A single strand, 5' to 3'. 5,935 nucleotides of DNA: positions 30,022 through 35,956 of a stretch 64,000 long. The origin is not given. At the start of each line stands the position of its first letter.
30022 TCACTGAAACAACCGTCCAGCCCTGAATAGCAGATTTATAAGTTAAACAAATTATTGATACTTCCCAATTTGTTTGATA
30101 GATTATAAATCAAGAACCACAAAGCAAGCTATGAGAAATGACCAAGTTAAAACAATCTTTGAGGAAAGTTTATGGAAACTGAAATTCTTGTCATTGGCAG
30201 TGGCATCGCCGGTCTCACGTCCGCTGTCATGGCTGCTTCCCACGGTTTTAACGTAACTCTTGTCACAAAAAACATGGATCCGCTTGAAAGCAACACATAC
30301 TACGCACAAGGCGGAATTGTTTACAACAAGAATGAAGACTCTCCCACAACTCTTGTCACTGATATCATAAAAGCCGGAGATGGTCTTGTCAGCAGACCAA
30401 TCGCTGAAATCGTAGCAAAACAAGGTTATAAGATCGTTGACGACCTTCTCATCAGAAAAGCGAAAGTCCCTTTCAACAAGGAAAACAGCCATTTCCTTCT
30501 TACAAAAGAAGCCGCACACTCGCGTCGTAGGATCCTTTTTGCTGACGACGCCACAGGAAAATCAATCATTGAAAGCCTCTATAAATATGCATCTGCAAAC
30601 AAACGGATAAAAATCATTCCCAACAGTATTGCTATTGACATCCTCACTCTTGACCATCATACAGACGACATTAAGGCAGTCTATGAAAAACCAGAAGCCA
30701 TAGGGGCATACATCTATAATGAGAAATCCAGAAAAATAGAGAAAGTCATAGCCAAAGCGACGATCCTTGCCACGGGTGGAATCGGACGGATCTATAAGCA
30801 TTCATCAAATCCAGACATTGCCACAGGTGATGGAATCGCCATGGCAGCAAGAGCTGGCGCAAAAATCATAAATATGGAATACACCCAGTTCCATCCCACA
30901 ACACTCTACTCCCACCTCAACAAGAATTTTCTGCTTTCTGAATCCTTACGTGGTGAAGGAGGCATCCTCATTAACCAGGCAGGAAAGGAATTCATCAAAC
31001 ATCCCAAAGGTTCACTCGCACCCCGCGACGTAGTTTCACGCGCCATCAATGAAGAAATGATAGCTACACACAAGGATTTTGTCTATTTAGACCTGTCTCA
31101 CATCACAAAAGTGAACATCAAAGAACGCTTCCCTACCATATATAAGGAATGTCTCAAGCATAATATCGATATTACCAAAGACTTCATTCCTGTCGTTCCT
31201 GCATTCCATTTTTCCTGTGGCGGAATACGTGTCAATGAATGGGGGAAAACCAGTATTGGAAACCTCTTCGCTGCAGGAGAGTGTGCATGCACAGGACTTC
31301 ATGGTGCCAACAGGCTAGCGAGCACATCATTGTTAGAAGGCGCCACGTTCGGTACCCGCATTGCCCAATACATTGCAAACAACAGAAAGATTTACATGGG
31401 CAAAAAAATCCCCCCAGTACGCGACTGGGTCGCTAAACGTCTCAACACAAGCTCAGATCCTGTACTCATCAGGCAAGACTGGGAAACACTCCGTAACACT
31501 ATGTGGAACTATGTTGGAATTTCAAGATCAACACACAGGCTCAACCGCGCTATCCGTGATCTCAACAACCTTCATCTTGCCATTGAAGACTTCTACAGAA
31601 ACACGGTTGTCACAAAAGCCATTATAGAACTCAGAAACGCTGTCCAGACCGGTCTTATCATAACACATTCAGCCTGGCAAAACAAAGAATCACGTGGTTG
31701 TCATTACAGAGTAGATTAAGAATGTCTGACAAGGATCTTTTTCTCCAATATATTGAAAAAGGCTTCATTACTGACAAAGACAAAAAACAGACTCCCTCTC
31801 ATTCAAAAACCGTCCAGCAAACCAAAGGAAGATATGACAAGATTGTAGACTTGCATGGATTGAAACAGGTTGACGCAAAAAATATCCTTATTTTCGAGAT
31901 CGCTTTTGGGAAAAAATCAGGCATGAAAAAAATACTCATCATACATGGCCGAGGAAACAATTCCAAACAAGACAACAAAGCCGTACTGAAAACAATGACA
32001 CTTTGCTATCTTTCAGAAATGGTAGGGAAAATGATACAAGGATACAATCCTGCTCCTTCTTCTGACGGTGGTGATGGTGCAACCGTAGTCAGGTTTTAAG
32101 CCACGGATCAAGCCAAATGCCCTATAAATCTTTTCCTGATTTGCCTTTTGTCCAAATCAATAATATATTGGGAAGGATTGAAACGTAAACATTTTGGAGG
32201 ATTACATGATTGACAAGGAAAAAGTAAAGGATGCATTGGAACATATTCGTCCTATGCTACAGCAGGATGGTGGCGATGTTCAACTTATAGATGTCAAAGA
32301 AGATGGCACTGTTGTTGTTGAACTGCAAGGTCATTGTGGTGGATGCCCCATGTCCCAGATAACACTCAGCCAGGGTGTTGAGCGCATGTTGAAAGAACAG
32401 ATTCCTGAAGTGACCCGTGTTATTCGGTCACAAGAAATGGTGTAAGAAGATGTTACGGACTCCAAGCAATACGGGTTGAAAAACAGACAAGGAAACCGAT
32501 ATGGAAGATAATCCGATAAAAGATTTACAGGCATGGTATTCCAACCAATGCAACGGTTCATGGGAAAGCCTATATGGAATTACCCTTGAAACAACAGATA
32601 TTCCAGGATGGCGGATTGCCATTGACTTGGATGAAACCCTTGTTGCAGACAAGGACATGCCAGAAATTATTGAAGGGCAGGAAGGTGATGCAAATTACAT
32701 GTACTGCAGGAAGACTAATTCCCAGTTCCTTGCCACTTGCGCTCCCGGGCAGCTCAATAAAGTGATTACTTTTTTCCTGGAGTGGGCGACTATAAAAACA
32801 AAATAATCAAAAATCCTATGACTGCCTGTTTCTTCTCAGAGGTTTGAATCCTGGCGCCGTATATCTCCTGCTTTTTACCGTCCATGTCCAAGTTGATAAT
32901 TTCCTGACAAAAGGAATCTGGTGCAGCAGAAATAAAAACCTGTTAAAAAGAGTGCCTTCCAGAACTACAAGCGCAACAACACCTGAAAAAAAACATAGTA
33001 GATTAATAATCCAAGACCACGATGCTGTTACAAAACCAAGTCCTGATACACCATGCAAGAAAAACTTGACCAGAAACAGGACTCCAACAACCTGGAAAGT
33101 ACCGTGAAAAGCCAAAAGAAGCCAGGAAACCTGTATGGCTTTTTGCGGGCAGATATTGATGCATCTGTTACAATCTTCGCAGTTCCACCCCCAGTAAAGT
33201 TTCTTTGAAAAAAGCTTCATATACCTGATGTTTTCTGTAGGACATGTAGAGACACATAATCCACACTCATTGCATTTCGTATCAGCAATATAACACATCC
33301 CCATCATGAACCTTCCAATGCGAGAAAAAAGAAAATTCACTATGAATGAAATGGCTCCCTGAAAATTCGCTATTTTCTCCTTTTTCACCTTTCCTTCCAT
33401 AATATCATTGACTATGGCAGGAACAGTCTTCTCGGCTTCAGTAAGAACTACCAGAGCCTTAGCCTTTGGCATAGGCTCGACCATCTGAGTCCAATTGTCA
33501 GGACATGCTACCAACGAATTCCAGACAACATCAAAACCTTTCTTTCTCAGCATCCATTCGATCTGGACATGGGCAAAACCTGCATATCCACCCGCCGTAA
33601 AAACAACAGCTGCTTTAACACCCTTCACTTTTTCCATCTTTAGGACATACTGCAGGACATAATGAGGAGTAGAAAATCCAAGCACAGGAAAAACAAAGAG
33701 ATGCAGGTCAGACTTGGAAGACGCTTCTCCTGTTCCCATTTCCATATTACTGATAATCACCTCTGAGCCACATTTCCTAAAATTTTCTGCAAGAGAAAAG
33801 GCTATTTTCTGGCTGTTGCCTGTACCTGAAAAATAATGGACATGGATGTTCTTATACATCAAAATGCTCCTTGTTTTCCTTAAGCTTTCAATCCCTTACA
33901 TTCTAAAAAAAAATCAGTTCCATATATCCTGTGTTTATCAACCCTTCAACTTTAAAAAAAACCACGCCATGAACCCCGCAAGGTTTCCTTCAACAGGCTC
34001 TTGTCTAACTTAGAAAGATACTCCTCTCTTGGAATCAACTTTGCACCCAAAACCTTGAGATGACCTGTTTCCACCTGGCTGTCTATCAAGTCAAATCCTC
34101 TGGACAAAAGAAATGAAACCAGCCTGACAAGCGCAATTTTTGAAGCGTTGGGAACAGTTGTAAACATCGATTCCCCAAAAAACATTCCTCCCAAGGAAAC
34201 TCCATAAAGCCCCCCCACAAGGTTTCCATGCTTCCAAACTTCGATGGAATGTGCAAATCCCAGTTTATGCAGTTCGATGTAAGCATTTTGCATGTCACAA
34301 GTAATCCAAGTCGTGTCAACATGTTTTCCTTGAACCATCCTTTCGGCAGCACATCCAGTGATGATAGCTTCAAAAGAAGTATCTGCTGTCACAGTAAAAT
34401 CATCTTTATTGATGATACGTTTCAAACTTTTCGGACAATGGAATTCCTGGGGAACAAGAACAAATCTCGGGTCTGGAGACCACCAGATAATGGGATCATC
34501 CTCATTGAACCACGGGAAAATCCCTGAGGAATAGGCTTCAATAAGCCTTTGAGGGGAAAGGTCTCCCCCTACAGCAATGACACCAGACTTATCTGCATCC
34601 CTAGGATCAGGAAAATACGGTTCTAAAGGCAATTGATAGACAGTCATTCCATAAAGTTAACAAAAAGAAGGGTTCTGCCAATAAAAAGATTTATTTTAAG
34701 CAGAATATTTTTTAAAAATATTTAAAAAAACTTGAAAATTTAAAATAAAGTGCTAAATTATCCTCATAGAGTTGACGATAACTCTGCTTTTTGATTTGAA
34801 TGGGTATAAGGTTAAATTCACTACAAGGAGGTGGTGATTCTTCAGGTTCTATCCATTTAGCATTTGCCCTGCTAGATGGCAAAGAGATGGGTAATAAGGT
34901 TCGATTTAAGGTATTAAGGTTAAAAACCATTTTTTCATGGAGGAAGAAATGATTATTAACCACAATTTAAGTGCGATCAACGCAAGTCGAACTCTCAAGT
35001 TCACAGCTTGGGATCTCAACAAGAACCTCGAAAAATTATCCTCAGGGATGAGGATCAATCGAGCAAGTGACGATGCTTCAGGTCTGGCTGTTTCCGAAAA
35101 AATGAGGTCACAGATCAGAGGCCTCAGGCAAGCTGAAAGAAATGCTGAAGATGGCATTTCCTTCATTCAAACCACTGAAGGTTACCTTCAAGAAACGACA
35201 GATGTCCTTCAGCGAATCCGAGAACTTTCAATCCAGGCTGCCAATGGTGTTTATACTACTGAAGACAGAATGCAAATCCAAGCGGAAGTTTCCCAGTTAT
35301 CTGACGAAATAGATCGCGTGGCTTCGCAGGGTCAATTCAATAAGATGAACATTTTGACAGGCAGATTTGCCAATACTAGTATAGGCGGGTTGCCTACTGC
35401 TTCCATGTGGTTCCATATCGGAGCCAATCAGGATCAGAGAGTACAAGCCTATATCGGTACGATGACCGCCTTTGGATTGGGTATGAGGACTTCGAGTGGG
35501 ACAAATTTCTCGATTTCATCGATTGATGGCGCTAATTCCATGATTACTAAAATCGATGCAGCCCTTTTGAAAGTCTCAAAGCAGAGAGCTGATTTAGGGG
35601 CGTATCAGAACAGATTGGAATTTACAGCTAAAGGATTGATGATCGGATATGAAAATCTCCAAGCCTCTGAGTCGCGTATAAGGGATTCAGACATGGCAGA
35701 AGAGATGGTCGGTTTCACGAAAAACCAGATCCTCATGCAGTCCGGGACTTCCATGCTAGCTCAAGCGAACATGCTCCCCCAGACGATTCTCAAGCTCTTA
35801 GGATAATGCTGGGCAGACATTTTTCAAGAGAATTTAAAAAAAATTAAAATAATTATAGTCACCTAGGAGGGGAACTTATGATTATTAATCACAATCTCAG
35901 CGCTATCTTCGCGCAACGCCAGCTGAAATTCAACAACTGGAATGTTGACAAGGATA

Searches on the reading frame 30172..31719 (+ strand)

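Call 26: search_protein_families(library=pfam, proteins=[window:30172-31719:+], max_evalue=0.00001)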
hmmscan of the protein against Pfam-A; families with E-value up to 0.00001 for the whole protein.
window:30172-31719:+ (515 aa): 5 families
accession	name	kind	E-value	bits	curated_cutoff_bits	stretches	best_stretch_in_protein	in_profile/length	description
PF00890.30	FAD_binding_2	-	1.5e-83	281.7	20.4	1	5-387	2-414/414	FAD binding domain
PF02910.25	Succ_DH_flav_C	-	9.2e-11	42.2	20.8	1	438-515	2-85/130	Fumarate reductase flavoprotein C-term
PF07992.20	Pyr_redox_2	-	1.3e-09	38.4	26.1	0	4-39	2-31/291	Pyridine nucleotide-disulphide oxidoreductase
PF03486.20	HI0933_like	-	1.4e-07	31.7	50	0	4-64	2-62/244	HI0933-like protein Rossmann domain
PF01266.30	DAO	-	3.2e-07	30.7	27.9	1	5-89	2-71/353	FAD dependent oxidoreductase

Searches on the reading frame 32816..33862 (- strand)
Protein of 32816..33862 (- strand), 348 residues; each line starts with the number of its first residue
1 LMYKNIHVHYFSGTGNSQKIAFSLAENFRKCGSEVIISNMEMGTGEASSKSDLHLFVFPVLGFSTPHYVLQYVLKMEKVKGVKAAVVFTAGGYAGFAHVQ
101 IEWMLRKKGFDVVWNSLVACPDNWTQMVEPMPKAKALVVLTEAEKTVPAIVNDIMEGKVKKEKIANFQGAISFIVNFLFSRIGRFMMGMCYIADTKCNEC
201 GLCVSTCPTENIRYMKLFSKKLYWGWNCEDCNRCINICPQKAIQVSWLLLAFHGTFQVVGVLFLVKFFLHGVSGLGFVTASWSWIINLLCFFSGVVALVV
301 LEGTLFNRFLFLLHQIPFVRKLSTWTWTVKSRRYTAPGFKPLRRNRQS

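Call 26: search_protein_families(library=pfam, proteins=[window:32816-33862:-], max_evalue=0.00001)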
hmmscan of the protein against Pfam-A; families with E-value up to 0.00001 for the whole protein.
window:32816-33862:- (348 aa): 5 families
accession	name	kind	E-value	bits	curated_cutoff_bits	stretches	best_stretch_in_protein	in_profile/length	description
PF13484.11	Fer4_16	-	4.7e-07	30.9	30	0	227-244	1-18/66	4Fe-4S double cluster binding domain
PF13237.11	Fer4_10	-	6.4e-07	29.6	25.5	1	191-239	3-53/53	4Fe-4S dicluster domain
PF13187.11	Fer4_9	-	1e-06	29.1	27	1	196-243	1-52/52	4Fe-4S dicluster domain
PF12838.12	Fer4_7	-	1.4e-06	29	27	1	196-242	1-52/52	4Fe-4S dicluster domain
PF00037.32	Fer4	-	4.2e-06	26.8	21.1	0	194-212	5-23/24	4Fe-4S binding domain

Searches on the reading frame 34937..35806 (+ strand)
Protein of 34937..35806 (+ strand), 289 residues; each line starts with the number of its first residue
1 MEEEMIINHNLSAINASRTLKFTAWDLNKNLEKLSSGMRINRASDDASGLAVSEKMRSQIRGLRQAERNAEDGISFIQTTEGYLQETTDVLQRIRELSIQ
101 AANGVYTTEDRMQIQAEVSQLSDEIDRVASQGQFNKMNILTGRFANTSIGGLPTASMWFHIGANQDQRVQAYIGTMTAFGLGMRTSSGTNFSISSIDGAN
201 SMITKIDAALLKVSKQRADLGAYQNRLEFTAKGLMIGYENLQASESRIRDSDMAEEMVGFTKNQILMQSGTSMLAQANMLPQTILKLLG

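Call 26: search_protein_families(library=pfam, proteins=[window:34937-35806:+], max_evalue=0.00001)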
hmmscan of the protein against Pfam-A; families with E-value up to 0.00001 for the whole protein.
window:34937-35806:+ (289 aa): 2 families
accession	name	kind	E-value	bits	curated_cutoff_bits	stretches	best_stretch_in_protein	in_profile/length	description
PF00669.25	Flagellin_N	-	1.8e-42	145.1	26.6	1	7-143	1-137/139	Bacterial flagellin N-terminal helical region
PF00700.27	Flagellin_C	-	1.2e-26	93.3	23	1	203-288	1-86/86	Bacterial flagellin C-terminal helical region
